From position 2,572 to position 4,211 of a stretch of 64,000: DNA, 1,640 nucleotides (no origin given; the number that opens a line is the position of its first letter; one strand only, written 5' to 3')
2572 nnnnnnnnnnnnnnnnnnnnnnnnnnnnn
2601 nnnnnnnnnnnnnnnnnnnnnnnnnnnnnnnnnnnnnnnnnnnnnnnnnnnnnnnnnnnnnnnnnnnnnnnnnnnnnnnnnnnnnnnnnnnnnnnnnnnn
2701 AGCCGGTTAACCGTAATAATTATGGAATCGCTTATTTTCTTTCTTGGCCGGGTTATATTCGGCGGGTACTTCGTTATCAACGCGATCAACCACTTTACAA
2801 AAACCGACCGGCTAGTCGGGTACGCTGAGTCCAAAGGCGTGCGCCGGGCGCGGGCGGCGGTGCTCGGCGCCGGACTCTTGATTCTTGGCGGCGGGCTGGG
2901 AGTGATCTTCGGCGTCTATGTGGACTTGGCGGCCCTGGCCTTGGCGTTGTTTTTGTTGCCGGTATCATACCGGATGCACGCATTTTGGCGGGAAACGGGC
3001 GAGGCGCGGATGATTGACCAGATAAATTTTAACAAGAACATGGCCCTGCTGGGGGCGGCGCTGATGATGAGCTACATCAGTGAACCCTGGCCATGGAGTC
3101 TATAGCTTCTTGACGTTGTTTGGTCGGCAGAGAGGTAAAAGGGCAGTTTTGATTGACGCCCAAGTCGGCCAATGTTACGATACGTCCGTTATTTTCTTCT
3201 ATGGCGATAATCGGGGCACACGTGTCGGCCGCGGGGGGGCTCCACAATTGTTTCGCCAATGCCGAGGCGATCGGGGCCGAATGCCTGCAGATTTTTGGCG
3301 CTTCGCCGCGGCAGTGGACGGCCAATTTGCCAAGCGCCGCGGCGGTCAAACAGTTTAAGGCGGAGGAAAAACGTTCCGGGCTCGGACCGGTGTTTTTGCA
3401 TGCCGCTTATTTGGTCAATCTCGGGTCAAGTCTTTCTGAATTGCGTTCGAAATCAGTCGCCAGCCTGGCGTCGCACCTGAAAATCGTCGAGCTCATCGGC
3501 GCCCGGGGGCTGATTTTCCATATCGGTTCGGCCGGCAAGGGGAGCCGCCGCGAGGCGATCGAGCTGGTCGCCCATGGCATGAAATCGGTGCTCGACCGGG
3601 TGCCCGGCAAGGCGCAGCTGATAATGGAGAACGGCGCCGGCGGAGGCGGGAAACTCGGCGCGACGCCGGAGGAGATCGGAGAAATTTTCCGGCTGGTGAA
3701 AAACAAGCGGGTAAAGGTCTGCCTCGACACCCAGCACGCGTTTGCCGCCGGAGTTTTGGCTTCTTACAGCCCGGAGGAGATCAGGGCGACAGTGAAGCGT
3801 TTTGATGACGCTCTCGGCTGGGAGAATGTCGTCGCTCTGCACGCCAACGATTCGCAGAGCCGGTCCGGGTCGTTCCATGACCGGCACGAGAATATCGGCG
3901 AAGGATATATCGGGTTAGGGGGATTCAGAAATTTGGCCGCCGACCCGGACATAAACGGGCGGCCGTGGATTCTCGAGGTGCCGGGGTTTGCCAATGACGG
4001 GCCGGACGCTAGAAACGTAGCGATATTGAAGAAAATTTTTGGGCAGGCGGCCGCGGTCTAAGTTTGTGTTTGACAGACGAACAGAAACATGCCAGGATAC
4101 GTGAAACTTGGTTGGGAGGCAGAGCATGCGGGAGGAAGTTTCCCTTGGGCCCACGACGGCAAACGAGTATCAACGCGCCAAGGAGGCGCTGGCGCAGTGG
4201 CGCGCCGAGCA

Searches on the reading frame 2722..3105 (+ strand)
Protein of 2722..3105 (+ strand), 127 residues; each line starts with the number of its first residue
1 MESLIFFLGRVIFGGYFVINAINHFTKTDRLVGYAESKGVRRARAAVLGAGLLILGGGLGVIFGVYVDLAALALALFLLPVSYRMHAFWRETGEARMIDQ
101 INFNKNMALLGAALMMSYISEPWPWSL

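Call 68: search_protein_families(library=pfam, proteins=[window:2722-3105:+], max_evalue=0.001)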
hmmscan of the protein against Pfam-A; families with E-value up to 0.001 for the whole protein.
window:2722-3105:+ (127 aa): 2 families
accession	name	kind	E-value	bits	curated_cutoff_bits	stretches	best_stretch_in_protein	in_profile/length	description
PF07681.17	DoxX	-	3.4e-09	37.6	23.6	1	7-86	3-84/85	DoxX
PF05514.17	HR_lesion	-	0.00069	20.2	22.6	0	4-31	3-30/138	HR-like lesion-inducing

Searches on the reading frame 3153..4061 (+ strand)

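Call 68: search_protein_families(library=pfam, proteins=[window:3153-4061:+], max_evalue=0.001)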
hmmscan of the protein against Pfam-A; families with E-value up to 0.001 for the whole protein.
window:3153-4061:+ (302 aa): 1 family
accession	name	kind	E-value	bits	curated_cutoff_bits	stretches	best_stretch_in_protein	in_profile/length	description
PF01261.30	AP_endonuc_2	-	4.3e-38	131.9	31.1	1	34-280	1-233/249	Xylose isomerase-like TIM barrel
